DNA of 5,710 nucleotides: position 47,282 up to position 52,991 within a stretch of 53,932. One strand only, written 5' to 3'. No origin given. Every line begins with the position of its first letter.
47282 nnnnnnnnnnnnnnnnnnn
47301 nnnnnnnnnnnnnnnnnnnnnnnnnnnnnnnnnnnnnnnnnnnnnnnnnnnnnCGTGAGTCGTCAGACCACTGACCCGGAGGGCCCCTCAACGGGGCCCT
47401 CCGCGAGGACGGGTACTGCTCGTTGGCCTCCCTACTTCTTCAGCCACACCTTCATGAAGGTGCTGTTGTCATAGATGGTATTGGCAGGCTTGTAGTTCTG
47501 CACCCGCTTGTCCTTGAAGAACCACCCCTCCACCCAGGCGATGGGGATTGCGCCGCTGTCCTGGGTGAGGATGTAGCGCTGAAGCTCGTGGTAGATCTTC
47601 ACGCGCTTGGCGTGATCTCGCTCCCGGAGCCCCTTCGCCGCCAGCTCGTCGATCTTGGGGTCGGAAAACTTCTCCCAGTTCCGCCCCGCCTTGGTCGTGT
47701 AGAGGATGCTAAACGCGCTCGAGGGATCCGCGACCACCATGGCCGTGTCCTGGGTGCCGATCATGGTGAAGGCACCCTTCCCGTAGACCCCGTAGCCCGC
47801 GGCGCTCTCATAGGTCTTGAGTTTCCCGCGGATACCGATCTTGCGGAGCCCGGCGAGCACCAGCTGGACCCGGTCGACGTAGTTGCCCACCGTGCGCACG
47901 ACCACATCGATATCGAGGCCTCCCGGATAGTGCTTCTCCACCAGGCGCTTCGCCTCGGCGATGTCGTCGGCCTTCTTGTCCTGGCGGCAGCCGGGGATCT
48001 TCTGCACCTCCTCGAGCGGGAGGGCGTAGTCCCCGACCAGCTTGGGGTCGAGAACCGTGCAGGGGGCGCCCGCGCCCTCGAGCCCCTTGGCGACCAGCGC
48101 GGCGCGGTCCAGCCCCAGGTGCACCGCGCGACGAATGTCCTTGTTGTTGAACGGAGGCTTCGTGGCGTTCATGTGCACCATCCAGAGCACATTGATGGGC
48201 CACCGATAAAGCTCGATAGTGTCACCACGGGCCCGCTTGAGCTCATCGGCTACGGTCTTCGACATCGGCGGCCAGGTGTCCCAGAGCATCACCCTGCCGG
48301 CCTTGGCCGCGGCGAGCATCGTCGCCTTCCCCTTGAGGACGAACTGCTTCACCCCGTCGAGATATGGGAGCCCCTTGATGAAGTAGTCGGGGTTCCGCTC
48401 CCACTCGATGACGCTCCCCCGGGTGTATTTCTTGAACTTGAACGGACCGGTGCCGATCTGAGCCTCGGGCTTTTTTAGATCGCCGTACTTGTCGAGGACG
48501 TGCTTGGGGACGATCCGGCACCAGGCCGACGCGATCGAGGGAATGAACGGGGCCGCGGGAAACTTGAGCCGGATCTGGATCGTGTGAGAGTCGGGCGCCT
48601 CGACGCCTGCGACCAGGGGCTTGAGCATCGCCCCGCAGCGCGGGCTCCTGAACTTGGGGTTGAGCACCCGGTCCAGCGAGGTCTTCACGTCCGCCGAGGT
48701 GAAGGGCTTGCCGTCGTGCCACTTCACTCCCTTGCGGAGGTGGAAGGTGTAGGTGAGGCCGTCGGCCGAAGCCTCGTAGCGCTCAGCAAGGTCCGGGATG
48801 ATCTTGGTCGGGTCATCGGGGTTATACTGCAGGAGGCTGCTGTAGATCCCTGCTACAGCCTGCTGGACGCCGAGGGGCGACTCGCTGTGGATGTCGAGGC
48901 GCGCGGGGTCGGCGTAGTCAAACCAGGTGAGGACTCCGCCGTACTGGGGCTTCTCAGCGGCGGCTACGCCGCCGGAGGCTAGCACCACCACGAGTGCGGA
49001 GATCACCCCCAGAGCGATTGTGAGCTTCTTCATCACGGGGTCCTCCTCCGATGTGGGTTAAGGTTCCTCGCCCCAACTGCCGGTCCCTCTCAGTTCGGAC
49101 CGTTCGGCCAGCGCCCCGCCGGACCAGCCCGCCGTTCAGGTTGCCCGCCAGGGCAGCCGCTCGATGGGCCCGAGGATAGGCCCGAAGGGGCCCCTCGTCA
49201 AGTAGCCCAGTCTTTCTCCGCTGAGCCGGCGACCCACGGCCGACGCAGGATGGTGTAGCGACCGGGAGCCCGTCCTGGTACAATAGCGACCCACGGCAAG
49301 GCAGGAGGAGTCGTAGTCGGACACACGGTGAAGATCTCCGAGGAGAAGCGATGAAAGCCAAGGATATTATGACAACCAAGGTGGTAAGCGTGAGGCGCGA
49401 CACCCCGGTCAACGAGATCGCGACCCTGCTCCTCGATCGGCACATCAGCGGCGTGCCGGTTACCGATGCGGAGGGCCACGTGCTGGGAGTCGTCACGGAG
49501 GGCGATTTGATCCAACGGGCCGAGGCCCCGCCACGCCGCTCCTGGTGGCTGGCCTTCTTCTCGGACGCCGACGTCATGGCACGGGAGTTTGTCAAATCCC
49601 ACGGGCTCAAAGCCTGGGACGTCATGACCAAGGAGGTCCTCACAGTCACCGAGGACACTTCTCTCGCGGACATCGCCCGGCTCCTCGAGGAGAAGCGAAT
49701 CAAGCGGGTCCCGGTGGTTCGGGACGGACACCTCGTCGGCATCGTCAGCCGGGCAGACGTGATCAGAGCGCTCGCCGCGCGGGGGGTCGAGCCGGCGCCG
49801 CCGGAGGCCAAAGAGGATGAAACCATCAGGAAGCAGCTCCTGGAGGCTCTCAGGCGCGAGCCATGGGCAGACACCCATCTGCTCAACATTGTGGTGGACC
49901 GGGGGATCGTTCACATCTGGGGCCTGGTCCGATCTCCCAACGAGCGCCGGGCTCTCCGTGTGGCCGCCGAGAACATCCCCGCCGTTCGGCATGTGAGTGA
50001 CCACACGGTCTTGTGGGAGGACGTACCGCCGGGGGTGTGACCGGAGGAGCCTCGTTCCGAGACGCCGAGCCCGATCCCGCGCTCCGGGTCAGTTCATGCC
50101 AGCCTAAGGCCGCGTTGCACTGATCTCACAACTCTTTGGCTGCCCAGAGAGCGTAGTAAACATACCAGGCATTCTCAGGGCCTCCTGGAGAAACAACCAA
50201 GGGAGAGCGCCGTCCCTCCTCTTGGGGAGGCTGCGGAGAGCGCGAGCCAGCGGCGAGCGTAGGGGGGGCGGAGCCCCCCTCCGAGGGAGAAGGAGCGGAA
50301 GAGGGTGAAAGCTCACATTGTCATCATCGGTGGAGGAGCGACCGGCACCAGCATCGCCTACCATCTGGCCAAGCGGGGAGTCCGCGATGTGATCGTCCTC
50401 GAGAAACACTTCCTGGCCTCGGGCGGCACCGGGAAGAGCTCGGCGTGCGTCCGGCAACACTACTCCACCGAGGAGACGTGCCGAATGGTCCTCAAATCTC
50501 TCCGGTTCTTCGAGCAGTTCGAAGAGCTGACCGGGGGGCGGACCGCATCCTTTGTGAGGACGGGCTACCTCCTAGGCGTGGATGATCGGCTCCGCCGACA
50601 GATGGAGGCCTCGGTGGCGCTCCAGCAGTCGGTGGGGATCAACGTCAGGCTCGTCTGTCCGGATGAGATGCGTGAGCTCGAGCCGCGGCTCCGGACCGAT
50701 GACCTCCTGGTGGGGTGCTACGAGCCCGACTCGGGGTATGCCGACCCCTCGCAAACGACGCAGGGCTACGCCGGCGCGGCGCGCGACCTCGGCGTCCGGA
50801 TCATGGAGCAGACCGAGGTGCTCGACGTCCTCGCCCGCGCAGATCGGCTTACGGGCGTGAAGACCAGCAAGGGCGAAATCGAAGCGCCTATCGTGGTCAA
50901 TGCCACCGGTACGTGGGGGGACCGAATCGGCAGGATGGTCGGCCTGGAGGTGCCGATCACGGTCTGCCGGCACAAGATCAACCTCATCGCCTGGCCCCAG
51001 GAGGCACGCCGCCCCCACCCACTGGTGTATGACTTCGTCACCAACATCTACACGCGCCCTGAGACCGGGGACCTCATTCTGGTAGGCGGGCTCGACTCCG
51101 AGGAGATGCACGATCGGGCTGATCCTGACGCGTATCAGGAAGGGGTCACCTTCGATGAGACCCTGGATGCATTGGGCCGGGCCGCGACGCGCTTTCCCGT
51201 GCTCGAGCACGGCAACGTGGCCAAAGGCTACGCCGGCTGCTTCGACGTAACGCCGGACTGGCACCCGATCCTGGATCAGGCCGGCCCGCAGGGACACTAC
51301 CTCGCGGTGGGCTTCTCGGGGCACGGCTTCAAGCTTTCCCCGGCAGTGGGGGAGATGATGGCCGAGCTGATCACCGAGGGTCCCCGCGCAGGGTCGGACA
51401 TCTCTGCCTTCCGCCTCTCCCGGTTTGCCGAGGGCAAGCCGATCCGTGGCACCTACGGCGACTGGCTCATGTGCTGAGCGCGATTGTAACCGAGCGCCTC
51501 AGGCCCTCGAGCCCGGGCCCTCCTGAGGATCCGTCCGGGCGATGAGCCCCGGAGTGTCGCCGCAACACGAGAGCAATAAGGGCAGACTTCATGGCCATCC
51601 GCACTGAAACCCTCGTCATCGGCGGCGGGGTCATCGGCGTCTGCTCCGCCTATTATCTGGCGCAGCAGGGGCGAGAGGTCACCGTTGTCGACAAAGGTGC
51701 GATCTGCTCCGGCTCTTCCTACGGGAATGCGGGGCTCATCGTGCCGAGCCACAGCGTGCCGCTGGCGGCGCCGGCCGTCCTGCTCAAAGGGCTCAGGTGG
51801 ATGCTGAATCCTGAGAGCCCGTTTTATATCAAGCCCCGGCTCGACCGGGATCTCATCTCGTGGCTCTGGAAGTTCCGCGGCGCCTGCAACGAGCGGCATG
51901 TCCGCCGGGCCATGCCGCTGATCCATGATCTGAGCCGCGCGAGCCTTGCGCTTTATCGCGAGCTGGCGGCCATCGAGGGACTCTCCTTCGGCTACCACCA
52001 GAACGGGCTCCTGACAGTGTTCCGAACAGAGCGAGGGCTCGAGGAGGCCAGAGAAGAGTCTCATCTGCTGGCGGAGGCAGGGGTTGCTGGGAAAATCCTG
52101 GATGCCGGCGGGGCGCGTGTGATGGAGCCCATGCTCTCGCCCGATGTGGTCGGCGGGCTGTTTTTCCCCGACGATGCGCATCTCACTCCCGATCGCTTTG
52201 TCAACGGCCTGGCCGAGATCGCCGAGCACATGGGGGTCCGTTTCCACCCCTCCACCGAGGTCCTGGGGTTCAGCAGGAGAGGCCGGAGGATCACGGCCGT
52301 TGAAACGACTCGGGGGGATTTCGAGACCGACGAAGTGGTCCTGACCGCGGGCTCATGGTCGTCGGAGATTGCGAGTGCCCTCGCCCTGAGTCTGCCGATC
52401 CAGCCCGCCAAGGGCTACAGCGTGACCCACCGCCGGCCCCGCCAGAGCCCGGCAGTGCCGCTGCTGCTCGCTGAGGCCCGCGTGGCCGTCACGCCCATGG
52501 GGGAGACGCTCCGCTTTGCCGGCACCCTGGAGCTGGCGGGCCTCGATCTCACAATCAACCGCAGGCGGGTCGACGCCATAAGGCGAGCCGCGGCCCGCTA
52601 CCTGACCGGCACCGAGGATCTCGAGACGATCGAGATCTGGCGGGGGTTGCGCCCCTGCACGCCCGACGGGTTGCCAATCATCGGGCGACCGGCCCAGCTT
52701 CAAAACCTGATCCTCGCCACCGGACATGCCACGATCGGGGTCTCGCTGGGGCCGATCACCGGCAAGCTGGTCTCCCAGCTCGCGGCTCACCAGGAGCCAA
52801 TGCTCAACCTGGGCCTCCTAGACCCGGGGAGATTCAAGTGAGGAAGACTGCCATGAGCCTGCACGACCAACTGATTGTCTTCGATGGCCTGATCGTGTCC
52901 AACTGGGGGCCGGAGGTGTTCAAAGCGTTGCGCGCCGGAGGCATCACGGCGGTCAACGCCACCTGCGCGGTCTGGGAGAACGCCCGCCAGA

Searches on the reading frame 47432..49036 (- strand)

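Call 25: search_protein_families(library=pfam, proteins=[window:47432-49036:-], max_evalue=0.00001)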
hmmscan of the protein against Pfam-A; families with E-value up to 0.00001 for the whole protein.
window:47432-49036:- (534 aa): 1 family
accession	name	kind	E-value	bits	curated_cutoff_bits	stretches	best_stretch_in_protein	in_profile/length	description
PF00496.27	SBP_bac_5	-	1.4e-69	235.4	32.4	1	78-450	1-365/368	Bacterial extracellular solute-binding proteins, family 5 Middle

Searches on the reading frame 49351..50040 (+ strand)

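Call 25: search_protein_families(library=pfam, proteins=[window:49351-50040:+], max_evalue=0.00001)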
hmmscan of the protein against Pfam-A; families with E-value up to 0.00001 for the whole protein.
window:49351-50040:+ (229 aa): 2 families
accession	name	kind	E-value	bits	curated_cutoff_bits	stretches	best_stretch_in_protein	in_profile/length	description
PF00571.33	CBS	-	1.3e-34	118.8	24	2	90-142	3-56/57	CBS domain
PF04972.22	BON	-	2.4e-10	41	27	1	156-218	2-64/69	BON domain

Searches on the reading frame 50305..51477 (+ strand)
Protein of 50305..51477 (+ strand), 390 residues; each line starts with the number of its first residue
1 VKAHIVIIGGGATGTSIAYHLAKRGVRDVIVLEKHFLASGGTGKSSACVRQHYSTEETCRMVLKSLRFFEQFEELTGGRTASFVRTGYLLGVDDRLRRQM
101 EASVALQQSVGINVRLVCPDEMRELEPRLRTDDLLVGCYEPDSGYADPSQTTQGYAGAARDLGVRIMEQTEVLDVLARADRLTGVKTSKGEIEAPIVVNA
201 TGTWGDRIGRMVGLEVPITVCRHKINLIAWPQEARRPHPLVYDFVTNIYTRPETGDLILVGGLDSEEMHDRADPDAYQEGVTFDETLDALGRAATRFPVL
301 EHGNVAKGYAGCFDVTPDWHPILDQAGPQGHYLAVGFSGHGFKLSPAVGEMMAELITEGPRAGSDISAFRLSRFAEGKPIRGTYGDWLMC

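Call 25: search_protein_families(library=pfam, proteins=[window:50305-51477:+], max_evalue=0.00001)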
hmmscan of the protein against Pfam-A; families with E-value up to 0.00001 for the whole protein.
window:50305-51477:+ (390 aa): 6 families
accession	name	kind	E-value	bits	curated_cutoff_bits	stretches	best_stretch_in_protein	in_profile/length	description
PF01266.30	DAO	-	1.6e-71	242.1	27.9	1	5-355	2-353/353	FAD dependent oxidoreductase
PF13738.12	Pyr_redox_3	-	3.3e-10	40.1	30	0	151-205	83-136/305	Pyridine nucleotide-disulphide oxidoreductase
PF07992.20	Pyr_redox_2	-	6.4e-07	29.5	26.1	0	4-34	144-173/291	Pyridine nucleotide-disulphide oxidoreductase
PF00890.30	FAD_binding_2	-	6.6e-07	29.3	20.4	0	5-47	2-43/414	FAD binding domain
PF01946.23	Thi4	-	4.7e-06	26.5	26.2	0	2-44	17-59/235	Thi4 family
PF13450.12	NAD_binding_8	-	8.1e-06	26.5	21.9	0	7-35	1-28/68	NAD(P)-binding Rossmann-like domain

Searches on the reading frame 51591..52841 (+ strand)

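Call 25: search_protein_families(library=pfam, proteins=[window:51591-52841:+], max_evalue=0.00001)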
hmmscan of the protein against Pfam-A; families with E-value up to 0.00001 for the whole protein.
window:51591-52841:+ (416 aa): 7 families
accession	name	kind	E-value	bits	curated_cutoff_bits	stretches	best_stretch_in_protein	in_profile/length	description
PF01266.30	DAO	-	4.4e-77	260.4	27.9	1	8-397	3-353/353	FAD dependent oxidoreductase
PF07992.20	Pyr_redox_2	-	5.7e-08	33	26.1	0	7-37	145-175/291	Pyridine nucleotide-disulphide oxidoreductase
PF13450.12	NAD_binding_8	-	1.5e-07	32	21.9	1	9-46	1-38/68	NAD(P)-binding Rossmann-like domain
PF00070.33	Pyr_redox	-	8.9e-07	29.8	22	0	7-35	2-30/82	Pyridine nucleotide-disulphide oxidoreductase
PF03486.20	HI0933_like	-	1e-06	28.9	50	0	6-37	2-33/244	HI0933-like protein Rossmann domain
PF00890.30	FAD_binding_2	-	8.8e-06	25.6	20.4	0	7-44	2-40/414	FAD binding domain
PF13738.12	Pyr_redox_3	-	9.1e-06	25.6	30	0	8-39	1-33/305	Pyridine nucleotide-disulphide oxidoreductase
